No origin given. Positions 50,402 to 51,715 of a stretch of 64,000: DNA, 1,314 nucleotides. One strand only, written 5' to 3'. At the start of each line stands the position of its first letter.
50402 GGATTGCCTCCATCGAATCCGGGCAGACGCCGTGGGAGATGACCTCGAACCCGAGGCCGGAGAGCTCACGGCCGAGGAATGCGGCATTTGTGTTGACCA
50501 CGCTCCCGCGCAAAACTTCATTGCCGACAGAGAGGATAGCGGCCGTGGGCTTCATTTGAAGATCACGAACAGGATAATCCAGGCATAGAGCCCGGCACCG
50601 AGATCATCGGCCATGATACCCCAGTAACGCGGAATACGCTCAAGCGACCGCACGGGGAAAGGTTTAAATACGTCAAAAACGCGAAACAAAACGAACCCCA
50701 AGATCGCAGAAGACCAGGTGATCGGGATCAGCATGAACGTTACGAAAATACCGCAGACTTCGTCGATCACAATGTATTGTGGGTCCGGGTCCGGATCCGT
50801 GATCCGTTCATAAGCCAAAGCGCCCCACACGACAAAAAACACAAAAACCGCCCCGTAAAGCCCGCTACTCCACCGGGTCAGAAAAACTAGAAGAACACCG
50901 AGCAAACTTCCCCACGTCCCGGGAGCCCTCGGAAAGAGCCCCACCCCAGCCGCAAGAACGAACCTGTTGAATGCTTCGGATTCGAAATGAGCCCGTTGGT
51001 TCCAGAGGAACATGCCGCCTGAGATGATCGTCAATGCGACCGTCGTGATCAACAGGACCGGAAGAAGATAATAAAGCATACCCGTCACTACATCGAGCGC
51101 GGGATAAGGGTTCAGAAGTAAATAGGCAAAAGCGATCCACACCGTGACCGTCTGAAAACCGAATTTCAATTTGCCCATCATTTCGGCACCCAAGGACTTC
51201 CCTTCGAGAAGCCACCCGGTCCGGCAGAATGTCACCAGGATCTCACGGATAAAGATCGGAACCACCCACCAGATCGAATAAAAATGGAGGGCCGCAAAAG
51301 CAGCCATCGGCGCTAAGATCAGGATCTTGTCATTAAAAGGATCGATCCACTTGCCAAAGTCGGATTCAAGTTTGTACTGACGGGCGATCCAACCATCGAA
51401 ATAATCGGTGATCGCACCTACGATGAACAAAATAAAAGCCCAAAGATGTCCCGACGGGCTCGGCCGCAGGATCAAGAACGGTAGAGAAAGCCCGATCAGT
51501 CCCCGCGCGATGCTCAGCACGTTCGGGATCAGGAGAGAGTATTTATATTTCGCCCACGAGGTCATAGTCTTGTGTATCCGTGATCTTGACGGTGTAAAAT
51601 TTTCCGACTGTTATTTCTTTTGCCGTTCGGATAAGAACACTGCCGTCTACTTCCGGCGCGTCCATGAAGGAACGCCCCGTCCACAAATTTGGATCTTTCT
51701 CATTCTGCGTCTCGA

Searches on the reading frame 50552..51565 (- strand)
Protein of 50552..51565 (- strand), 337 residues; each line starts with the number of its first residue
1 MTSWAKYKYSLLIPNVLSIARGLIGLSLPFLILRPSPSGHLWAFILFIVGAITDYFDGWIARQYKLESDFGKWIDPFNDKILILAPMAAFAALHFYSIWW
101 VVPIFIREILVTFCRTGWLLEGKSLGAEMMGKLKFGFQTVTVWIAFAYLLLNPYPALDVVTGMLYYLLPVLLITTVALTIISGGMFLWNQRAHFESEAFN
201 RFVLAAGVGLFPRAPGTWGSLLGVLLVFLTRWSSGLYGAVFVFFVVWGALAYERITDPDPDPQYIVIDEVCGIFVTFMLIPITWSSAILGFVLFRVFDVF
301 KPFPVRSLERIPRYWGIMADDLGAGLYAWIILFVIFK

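Call 82: search_protein_families(library=pfam, proteins=[window:50552-51565:-], max_evalue=0.0001)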
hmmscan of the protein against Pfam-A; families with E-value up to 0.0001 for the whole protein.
window:50552-51565:- (337 aa): 2 families
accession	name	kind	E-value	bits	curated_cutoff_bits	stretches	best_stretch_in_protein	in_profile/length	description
PF04608.18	PgpA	-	1.6e-33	116.1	28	1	205-335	5-140/141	Phosphatidylglycerophosphatase A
PF01066.26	CDP-OH_P_transf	-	1.1e-29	104.3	22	1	12-167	2-138/152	CDP-alcohol phosphatidyltransferase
